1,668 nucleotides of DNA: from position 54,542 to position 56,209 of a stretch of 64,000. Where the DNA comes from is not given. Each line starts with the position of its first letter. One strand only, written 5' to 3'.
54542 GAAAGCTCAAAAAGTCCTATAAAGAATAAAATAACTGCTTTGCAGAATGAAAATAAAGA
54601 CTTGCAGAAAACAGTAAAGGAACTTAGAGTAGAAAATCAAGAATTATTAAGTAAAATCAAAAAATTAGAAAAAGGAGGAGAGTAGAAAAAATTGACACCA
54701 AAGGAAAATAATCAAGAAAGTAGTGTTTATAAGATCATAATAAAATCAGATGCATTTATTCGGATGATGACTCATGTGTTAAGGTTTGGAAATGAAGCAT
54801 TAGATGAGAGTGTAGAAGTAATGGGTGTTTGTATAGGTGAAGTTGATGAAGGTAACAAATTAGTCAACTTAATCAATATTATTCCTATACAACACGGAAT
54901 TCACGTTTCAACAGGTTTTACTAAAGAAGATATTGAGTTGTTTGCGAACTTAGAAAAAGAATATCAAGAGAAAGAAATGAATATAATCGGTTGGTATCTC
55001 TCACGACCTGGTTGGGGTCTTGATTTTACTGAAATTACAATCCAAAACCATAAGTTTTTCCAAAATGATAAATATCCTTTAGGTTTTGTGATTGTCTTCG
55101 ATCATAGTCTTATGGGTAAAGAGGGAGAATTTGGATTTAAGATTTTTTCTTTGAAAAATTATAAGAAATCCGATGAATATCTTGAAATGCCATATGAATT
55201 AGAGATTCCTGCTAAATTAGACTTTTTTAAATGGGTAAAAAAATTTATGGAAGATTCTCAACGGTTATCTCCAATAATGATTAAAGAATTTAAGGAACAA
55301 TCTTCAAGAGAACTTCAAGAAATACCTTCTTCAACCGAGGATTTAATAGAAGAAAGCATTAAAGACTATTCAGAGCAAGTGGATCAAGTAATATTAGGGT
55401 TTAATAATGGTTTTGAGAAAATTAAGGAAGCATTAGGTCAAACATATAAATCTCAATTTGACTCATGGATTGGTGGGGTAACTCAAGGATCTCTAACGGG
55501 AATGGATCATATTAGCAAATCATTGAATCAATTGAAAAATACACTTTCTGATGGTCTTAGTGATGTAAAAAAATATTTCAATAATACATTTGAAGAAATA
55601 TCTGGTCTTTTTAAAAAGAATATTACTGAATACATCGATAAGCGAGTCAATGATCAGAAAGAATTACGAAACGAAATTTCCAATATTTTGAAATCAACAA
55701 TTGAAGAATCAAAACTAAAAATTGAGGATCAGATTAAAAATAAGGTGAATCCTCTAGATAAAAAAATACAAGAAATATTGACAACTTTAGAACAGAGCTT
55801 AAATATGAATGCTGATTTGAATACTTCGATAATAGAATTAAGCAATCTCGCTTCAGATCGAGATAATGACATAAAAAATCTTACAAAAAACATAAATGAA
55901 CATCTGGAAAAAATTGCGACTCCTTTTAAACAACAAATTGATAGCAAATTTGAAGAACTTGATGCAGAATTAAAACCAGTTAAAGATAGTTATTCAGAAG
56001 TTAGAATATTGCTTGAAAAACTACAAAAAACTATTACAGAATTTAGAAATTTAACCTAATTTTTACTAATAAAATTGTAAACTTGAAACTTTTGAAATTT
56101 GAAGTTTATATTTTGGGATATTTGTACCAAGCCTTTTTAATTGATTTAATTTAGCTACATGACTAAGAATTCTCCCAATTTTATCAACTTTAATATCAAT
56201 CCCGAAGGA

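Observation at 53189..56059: Translationally coupled MPN+ / MPN- paralog pair, each with a ~300-aa coiled-coil tail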

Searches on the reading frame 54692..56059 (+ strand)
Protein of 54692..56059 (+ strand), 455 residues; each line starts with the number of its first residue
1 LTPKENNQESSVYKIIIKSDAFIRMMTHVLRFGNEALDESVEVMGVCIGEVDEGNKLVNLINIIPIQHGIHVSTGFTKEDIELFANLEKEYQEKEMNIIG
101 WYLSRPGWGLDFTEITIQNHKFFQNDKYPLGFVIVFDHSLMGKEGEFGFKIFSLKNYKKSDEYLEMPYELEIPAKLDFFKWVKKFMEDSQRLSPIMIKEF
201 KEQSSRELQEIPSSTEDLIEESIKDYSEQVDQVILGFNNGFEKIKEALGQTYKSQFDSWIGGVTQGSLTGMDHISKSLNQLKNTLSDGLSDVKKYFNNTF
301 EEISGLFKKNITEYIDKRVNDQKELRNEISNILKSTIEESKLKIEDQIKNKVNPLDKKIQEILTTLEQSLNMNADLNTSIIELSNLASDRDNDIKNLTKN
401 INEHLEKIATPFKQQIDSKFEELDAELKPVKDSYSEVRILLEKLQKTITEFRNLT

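Call 3: search_protein_families(library=pfam, proteins=[window:54692-56059:+], max_evalue=0.1)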
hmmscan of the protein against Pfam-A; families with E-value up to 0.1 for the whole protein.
window:54692-56059:+ (455 aa): 11 families
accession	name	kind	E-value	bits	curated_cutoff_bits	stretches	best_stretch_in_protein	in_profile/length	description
PF01398.27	JAB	-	3.9e-12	46.4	22.5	1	11-125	2-113/117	JAB1/Mov34/MPN/PAD-1 ubiquitin protease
PF01442.23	Apolipoprotein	-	1.3e-06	28.7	90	1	277-445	8-160/190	Apolipoprotein A1/A4/E domain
PF04513.17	Baculo_PEP_C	-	0.00044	20.8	38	0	383-450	36-96/140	Baculovirus polyhedron envelope protein, PEP, C terminus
PF04803.17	Cor1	-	0.00067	20.4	32.1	1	390-454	21-85/132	Cor1/Xlr/Xmr conserved region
PF05478.16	Prominin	-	0.023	13.2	34.3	1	273-442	166-326/799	Prominin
PF04286.17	DUF445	-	0.035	14.5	33.8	0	238-415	157-310/368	Protein of unknown function (DUF445)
PF12732.12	YtxH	-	0.053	14.4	37.5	0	216-248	27-59/71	YtxH-like protein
PF07889.17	DUF1664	-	0.053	14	34.6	0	309-384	48-121/124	Protein of unknown function (DUF1664)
PF04740.18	LXG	-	0.055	13.8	26.5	1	288-447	47-199/202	LXG domain of WXG superfamily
PF05597.16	Phasin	-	0.056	13.9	28.8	0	332-404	50-117/126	Poly(hydroxyalcanoate) granule associated protein (phasin)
PF04012.17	PspA_IM30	-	0.057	13.5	33.9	0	330-452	7-132/220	PspA/IM30 family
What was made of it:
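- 54692..56059 (+): Gene B: paralog of A, MPN- in this genome, 455 aa, TTG start. Pfam JAB 3.9e-12 (call 3).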

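Call 9: find_homologous_proteins(query=window:54692-56059:+)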
Query window:54692-56059:+ (455 aa): 138 proteins with E <= 0.001 among 8000 candidates; the best 120 are listed.
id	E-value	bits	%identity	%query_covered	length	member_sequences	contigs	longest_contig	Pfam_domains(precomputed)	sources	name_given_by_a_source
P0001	1.4e-279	945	95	100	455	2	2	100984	PF01398.27,PF01442.24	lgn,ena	-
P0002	3.1e-227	773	76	100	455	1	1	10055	PF01398.27,PF03665.19,PF01442.24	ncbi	ncbi:MAG: hypothetical protein ACFE8B_08420 [Candidatus Hermodarchaeota archaeon]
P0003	8.0e-215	732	70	100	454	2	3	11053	PF01398.27,PF01442.24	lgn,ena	-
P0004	1.0e-214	732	70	100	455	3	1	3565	PF01398.27,PF01442.24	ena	-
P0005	2.3e-213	727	73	98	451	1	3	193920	PF01398.27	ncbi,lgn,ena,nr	ncbi:MAG: hypothetical protein KGD58_03055 [Candidatus Lokiarchaeota archaeon]|nr:hypothetical prote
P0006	1.3e-212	725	74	97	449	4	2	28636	PF01398.27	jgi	jgi:hypothetical protein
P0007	7.6e-212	722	72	99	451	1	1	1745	PF01398.27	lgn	-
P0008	1.0e-211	722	72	99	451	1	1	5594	PF01398.27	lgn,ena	-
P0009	3.6e-211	720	72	99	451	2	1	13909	PF01398.27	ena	-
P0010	6.8e-211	719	72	99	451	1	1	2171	PF01398.27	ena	-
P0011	7.3e-211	719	72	99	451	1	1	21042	PF01398.27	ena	-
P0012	2.1e-210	717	69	100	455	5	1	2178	PF01398.27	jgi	-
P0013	2.9e-210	717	69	100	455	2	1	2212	PF01398.27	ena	-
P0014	7.7e-210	716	71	99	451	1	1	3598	PF01398.27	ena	-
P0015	1.4e-209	715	71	99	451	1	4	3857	PF01398.27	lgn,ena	-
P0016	5.7e-209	713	70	99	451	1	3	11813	PF01398.27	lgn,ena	-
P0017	7.4e-209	712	70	99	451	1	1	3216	PF01398.27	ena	-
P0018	7.8e-209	712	70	100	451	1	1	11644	PF01398.27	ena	-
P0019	1.1e-208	712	76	92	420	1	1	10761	PF01398.27,PF03665.19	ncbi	ncbi:MAG: hypothetical protein ACFFBE_13915, partial [Promethearchaeota archaeon]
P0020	6.1e-208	709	71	100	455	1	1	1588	PF01398.27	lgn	-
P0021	9.3e-208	709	72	97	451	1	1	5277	PF01398.27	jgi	jgi:hypothetical protein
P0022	1.3e-207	708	68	100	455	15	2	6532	PF01398.27,PF01442.24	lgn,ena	-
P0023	7.7e-207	706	72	95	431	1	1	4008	PF01398.27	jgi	-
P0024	1.5e-200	685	68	97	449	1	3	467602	PF01398.27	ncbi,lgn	ncbi:MAG: hypothetical protein ACFE94_04415 [Candidatus Hodarchaeota archaeon]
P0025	2.8e-200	684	71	95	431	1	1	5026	PF01398.27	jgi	jgi:HPt (histidine-containing phosphotransfer) domain-containing protein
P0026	1.3e-198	679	67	97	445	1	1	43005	PF01398.27,PF01442.24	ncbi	ncbi:MAG: hypothetical protein ACFFFT_04630 [Candidatus Thorarchaeota archaeon]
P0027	3.7e-198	677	66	100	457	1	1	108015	PF01398.27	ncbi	ncbi:MAG: hypothetical protein ACFFA0_03185 [Promethearchaeota archaeon]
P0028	4.5e-197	674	68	97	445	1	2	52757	PF01398.27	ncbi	ncbi:MAG: hypothetical protein ACFFBC_06080 [Promethearchaeota archaeon]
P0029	3.5e-196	671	68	95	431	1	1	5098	PF01398.27,PF01442.24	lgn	-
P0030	9.2e-193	659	67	95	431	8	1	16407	PF04513.18,PF01398.27,PF23854.3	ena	-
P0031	2.6e-188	645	64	98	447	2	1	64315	PF01398.27,PF03665.19,PF01442.24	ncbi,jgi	ncbi:MAG: hypothetical protein ACXAC5_09790 [Promethearchaeota archaeon]|jgi:gas vesicle protein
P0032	1.4e-184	632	62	98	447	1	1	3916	PF01398.27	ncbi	ncbi:MAG: hypothetical protein ACXAAH_09240 [Promethearchaeota archaeon]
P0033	5.3e-182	624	63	98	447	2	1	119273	PF01398.27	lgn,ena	-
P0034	9.0e-182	623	63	97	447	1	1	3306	PF01398.27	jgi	jgi:hypothetical protein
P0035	4.7e-181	621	63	98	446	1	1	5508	PF01398.27,PF03665.19,PF01442.24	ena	-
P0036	6.8e-180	617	63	98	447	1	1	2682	PF01398.27,PF01442.24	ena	-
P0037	2.1e-179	615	63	98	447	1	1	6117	PF01398.27,PF01442.24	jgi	-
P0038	3.2e-179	615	63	98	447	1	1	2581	PF01398.27,PF03665.19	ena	-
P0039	4.7e-179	614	63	98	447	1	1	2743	PF01398.27,PF01442.24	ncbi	-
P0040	5.6e-179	614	63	98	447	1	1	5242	PF01398.27,PF01442.24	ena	-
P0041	5.9e-179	614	63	95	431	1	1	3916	PF04513.18,PF01398.27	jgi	jgi:gas vesicle protein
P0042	6.8e-179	614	63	98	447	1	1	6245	PF01398.27,PF01442.24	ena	-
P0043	1.2e-178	613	63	98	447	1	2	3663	PF01398.27,PF01442.24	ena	-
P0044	1.6e-178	612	63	98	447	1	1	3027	PF01398.27,PF01442.24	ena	-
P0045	1.7e-178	612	62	98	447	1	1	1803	PF01398.27,PF03665.19,PF01442.24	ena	-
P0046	2.4e-178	612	63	98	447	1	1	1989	PF01398.27,PF01442.24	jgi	-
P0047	3.9e-178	611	61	98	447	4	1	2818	PF01398.27,PF01442.24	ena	-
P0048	6.7e-178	610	62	98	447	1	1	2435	PF01398.27,PF01442.24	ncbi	-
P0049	8.8e-178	610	62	98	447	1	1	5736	PF01398.27,PF01442.24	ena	-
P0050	1.3e-177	609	63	95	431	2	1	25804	PF01398.27,PF01442.24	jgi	-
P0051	1.9e-176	606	62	98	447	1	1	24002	PF01398.27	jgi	jgi:hypothetical protein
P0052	5.0e-176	604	59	98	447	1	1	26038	PF01398.27,PF03665.19,PF04108.18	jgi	jgi:gas vesicle protein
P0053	8.4e-176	603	61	98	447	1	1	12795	PF01398.27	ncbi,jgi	ncbi:MAG: hypothetical protein ACXAEX_17410 [Promethearchaeota archaeon]|jgi:hypothetical protein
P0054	1.7e-175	602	62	97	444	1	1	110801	PF01398.27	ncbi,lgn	-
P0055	2.2e-175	602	61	98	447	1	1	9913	PF01398.27,PF03665.19,PF01442.24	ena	-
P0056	3.0e-175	602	61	98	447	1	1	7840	PF01398.27,PF03665.19,PF01442.24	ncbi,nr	ncbi:MAG: hypothetical protein KGD65_14385 [Candidatus Lokiarchaeota archaeon]|nr:hypothetical prote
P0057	3.3e-175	602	61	98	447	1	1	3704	PF01398.27,PF03665.19,PF01442.24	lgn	-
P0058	5.3e-175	601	61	98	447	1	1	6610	PF01398.27,PF03665.19,PF01442.24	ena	-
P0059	6.3e-175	601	60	98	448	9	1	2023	PF01398.27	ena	-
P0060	4.9e-174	598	61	98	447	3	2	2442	PF01398.27,PF03665.19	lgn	-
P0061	1.4e-168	580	59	97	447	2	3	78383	PF01398.27,PF03665.19,PF01442.24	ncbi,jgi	ncbi:MAG: hypothetical protein ACW986_05690 [Promethearchaeota archaeon]|jgi:hypothetical protein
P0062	3.7e-168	578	59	97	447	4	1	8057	PF01398.27,PF03665.19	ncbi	ncbi:MAG: hypothetical protein ACFFCI_14365 [Promethearchaeota archaeon]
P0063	4.4e-168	578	60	97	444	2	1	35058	PF01398.27,PF03665.19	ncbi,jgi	ncbi:MAG: hypothetical protein ACW98X_09985 [Promethearchaeota archaeon]|jgi:hypothetical protein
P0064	7.4e-167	574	59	98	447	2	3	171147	PF01398.27,PF03665.19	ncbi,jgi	ncbi:MAG: hypothetical protein ACXABO_09315 [Promethearchaeota archaeon]|jgi:hypothetical protein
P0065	1.0e-166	573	58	98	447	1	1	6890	PF04513.18,PF01398.27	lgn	-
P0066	1.2e-162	560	57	97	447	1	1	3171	PF04513.18,PF01398.27,PF03665.19,PF05478.17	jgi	jgi:hypothetical protein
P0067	7.3e-162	558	57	97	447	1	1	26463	PF01398.27,PF03665.19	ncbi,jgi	ncbi:MAG: hypothetical protein ACXADU_02195 [Promethearchaeota archaeon]|jgi:proteasome lid subunit 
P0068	1.1e-161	557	58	97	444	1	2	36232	PF01398.27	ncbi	ncbi:MAG: hypothetical protein ACFFDB_13690 [Promethearchaeota archaeon]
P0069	1.1e-161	557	57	97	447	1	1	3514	PF01398.27,PF03665.19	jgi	jgi:proteasome lid subunit RPN8/RPN11/F0F1-type ATP synthase membrane subunit b/b'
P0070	6.0e-161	555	57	97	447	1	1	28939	PF04513.18,PF01398.27,PF03665.19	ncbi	-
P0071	1.5e-159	550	57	97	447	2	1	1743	PF01398.27,PF03665.19,PF01442.24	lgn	-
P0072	2.0e-159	549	58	97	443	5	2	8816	PF01398.27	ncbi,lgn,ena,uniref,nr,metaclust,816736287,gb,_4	ncbi:hypothetical protein LCGC14_0943810 [marine sediment metagenome]|uniref:MPN domain-containing p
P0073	3.4e-159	549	56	97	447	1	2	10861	PF01398.27,PF03665.19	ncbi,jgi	ncbi:MAG: hypothetical protein ACXAAI_02085 [Promethearchaeota archaeon]|jgi:proteasome lid subunit 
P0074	1.4e-154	534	56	97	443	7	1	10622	PF01398.27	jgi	-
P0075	9.9e-150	518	85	58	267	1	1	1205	PF01398.27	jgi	jgi:proteasome lid subunit RPN8/RPN11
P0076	2.6e-148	513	56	95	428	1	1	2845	PF01398.27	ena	-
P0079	1.4e-111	392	43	97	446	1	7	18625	PF01398.27,PF01442.24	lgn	-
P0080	2.2e-110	388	43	100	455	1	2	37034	PF01398.27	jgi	jgi:hypothetical protein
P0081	1.7e-109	385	44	98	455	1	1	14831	PF01398.27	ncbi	ncbi:MAG: hypothetical protein ACFE8L_06795 [Candidatus Hodarchaeota archaeon]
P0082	3.8e-109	384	43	100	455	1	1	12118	PF01398.27,PF01442.24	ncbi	-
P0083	3.1e-107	378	42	96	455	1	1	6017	PF01398.27,PF03665.19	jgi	jgi:proteasome lid subunit RPN8/RPN11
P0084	1.6e-106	375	42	97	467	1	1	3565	PF01398.27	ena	-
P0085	4.7e-106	374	43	97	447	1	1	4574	PF01398.27,PF01442.24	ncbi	ncbi:MAG: hypothetical protein ACFFDN_27010 [Candidatus Hodarchaeota archaeon]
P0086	9.6e-106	373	42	97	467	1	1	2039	PF01398.27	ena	-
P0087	4.0e-104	367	42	97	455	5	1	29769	PF01398.27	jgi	-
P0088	4.2e-104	367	41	96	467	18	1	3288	PF01398.27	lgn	-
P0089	5.5e-104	367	41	100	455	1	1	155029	PF01398.27,PF01442.24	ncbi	ncbi:MAG: hypothetical protein ACFFA4_01295 [Promethearchaeota archaeon]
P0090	5.9e-104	367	42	97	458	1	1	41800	PF01398.27,PF01442.24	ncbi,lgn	ncbi:MAG: hypothetical protein ACFE9Z_06805 [Promethearchaeota archaeon]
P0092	6.2e-103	363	42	97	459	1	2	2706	PF01398.27,PF28217.1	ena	-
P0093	2.1e-102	362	41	99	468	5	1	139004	PF01398.27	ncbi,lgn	-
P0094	3.9e-101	357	41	99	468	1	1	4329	PF01398.27,PF03665.19,PF14464.12,PF07889.18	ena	-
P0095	4.0e-101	357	42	97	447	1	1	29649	PF01398.27,PF01442.24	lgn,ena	-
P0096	1.1e-99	353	40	97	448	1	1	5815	PF01398.27,PF03665.19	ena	-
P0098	3.6e-98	348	40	97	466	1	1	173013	PF01398.27,PF03665.19,PF01442.24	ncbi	ncbi:MAG: hypothetical protein ACFE9X_02425 [Promethearchaeota archaeon]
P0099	3.9e-98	348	38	97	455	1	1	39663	PF04513.18,PF01398.27,PF03665.19,PF01442.24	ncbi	ncbi:MAG: hypothetical protein ACFE9S_05855 [Candidatus Hermodarchaeota archaeon]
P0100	1.3e-97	346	40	97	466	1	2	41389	PF01398.27,PF03665.19,PF01442.24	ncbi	ncbi:MAG: hypothetical protein ACFFBV_09330 [Promethearchaeota archaeon]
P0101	2.0e-97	345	42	97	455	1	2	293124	PF01398.27,PF01442.24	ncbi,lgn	ncbi:MAG: hypothetical protein ACFFCE_08915 [Promethearchaeota archaeon]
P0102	1.0e-96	343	40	97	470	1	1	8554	PF01398.27,PF03665.19,PF14464.12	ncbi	-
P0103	8.9e-96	340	40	95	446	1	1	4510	PF01398.27,PF03665.19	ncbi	-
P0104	2.3e-94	335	39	97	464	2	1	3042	PF01398.27,PF03665.19,PF14464.12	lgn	-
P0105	3.6e-94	335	40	97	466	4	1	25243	PF01398.27,PF01442.24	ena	-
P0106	5.6e-94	334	39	95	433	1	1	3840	PF01398.27,PF03665.19,PF14464.12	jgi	jgi:proteasome lid subunit RPN8/RPN11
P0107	7.0e-94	334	36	97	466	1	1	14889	PF01398.27,PF03665.19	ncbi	-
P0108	7.5e-94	333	36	97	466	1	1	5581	PF01398.27,PF03665.19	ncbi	-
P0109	8.1e-93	330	38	99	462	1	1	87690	PF01398.27,PF03665.19,PF14464.12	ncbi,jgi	ncbi:MAG: Mov34/MPN/PAD-1 family protein [Promethearchaeota archaeon]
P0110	1.9e-92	329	39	97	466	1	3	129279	PF01398.27,PF03665.19,PF14464.12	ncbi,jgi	ncbi:MAG: Mov34/MPN/PAD-1 family protein [Promethearchaeota archaeon]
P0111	3.4e-91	325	36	99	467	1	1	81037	PF01398.27,PF03665.19,PF14464.12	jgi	jgi:proteasome lid subunit RPN8/RPN11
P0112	6.1e-91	324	38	96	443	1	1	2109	PF01398.27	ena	-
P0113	8.3e-91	323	40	96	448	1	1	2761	PF01398.27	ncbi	ncbi:MAG: hypothetical protein ACFFC9_16655 [Promethearchaeota archaeon]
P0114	1.9e-90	322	37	97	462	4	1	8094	PF01398.27,PF03665.19,PF27583.1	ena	-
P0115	2.0e-90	322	38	98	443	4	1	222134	PF01398.27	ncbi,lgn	-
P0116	5.3e-89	317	41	96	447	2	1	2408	PF01398.27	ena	-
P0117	7.9e-89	317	37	97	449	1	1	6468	PF01398.27,PF03665.19,PF14464.12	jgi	jgi:proteasome lid subunit RPN8/RPN11/archaellum component FlaC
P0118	8.6e-89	317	41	97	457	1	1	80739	PF01398.27,PF01442.24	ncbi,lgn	ncbi:MAG: hypothetical protein ACFFCV_07495 [Promethearchaeota archaeon]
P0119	5.0e-88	314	37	99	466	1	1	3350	PF01398.27,PF03665.19,PF14464.12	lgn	-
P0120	7.7e-88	314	40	96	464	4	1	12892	PF01398.27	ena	-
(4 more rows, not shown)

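Call 13: search_solved_structures(query=window:54692-56059:+, max_evalue=1, show_alignments=2)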
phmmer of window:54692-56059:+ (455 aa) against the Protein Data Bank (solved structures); distinct sequences matched with E-value up to 1: 35.
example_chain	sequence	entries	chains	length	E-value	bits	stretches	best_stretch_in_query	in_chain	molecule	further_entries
5cw6_A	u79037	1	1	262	1.9e-06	30.6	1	13-175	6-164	DrBRCC36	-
6fvt_V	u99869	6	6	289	7.2e-05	25.4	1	17-143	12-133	Ubiquitin carboxyl-terminal hydrolase RPN11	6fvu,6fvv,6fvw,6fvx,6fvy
3jck_G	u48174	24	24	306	7.5e-05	25.3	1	15-143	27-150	Ubiquitin carboxyl-terminal hydrolase RPN11 | 26S PROTEASOME REGULATORY SUBUNIT RPN11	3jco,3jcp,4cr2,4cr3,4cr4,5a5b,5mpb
4ocl_B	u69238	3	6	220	7.5e-05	25.3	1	15-143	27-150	26S proteasome regulatory subunit RPN11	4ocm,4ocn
5u4p_B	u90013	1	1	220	7.5e-05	25.3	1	15-143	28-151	26S proteasome regulatory subunit RPN11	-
5w83_B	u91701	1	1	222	7.6e-05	25.3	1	15-143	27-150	Ubiquitin carboxyl-terminal hydrolase RPN11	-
9is6_E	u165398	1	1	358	8.6e-05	25.1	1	14-166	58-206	COP9 signalosome complex subunit 5b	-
4o8x_B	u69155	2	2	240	8.8e-05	25.1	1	15-143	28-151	26S proteasome regulatory subunit RPN11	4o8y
4owp_B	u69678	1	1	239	8.9e-05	25.1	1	15-143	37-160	26S proteasome regulatory subunit RPN11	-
8h38_E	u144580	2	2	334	9.6e-05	25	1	21-163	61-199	COP9 signalosome complex subunit 5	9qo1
5jog_A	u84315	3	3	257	0.00011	24.8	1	21-163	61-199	COP9 signalosome complex subunit 5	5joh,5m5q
4f7o_A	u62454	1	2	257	0.00011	24.8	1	21-163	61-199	COP9 signalosome complex subunit 5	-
6r7f_E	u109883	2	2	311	0.00015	24.3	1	21-163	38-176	COP9 signalosome complex subunit 5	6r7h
4wsn_E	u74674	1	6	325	0.00017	24.2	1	21-163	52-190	COP9 signalosome complex subunit 5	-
4d18_E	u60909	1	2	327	0.00017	24.1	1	21-163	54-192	COP9 SIGNALOSOME COMPLEX SUBUNIT 5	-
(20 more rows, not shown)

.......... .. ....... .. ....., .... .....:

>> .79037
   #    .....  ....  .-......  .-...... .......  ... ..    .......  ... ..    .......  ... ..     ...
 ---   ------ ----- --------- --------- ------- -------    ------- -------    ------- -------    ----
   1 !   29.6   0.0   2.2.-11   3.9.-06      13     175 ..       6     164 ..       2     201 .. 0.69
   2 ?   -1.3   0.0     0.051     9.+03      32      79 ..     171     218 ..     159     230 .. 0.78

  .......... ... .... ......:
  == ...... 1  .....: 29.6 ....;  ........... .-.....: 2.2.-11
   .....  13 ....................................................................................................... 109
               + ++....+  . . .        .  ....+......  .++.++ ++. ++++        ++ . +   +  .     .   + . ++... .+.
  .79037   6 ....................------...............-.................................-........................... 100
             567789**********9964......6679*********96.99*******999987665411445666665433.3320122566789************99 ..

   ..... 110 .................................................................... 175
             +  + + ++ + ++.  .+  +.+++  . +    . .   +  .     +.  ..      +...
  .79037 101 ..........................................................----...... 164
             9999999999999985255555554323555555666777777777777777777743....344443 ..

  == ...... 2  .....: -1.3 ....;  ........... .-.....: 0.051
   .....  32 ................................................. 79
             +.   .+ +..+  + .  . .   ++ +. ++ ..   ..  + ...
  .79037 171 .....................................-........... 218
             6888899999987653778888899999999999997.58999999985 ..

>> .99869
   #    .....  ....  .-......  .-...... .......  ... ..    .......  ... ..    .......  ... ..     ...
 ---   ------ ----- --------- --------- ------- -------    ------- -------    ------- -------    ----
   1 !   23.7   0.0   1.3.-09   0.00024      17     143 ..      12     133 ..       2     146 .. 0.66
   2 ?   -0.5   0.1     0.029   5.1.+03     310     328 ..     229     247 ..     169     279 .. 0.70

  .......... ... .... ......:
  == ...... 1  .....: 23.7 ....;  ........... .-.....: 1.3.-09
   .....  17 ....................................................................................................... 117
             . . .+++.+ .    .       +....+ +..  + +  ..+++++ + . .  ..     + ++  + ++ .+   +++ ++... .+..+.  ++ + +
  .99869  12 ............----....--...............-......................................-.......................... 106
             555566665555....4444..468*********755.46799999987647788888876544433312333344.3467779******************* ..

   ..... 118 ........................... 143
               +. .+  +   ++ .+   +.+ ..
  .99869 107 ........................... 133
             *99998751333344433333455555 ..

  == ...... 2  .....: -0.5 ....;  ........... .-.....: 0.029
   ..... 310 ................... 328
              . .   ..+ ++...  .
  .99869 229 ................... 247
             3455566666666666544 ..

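Call 17: find_encoding_contigs(protein=P0109, flank=8000, max_places=2)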
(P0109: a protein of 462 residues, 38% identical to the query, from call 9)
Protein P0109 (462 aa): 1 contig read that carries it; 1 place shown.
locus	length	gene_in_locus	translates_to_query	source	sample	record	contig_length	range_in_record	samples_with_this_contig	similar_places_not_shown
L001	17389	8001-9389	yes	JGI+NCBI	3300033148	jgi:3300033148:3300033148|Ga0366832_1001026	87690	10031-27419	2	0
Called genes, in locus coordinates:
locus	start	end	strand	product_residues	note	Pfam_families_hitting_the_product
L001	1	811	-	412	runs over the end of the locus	PF02655:ATP-grasp_3, PF07478:Dala_Dala_lig_C, PF15632:ATPgrasp_Ter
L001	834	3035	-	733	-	PF07728:AAA_5 (weak), PF13401:AAA_22 (weak), PF01078:Mg_chelatase, PF17863:AAA_lid_2, PF26791:AAPxQ (faint), PF13519:VWA_2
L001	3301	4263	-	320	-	PF01398:JAB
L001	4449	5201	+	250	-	PF13248:Zn_ribbon_3 (faint)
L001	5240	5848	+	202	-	-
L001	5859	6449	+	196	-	PF01398:JAB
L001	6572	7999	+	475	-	PF01398:JAB, PF03665:UPF0172 (weak), PF14464:Prok-JAB (weak)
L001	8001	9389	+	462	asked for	PF01398:JAB, PF03665:UPF0172, PF14464:Prok-JAB (weak)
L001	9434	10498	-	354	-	PF07719:TPR_2 (faint), PF13432:TPR_16 (weak), PF00515:TPR_1 (weak), PF09295:ChAPs (weak), PF25064:ARM_TT21_5th (weak), PF00515:TPR_1 (weak), PF13414:TPR_11, PF14559:TPR_19, +17 more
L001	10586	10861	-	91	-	-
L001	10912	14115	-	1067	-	PF14258:DUF4350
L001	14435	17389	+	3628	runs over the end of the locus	-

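Call 18: find_encoding_contigs(protein=P0064, flank=8000, max_places=2)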
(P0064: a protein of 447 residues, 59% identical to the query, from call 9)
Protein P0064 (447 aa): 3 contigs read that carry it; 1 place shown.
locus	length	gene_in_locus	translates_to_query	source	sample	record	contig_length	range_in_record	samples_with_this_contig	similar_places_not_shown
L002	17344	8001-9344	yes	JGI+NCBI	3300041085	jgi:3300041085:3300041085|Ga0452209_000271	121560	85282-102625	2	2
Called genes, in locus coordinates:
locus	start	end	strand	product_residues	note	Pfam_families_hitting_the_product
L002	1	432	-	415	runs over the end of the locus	PF03133:TTL (faint), PF02655:ATP-grasp_3, PF07478:Dala_Dala_lig_C (weak), PF08443:RimK (faint), PF15632:ATPgrasp_Ter (weak)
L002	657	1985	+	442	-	PF00106:adh_short, PF08659:KR, PF13561:adh_short_C2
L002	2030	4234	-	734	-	PF07728:AAA_5 (faint), PF01078:Mg_chelatase, PF17863:AAA_lid_2, PF13519:VWA_2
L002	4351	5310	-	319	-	PF01398:JAB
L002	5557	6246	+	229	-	PF12773:DZR (weak), PF13240:Zn_Ribbon_1 (faint), PF13248:Zn_ribbon_3 (faint)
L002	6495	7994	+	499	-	PF01398:JAB, PF03665:UPF0172 (weak)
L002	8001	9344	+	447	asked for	PF01398:JAB, PF03665:UPF0172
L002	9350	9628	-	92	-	-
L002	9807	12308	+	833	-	-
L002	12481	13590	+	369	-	PF07690:MFS_1, PF12832:MFS_1_like, PF07690:MFS_1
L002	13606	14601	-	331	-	PF00291:PALP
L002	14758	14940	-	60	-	-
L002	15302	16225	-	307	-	PF03239:FTR1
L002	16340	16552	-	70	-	PF00403:HMA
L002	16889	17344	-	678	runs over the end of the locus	PF00122:E1-E2_ATPase, PF00702:Hydrolase, PF08282:Hydrolase_3 (faint)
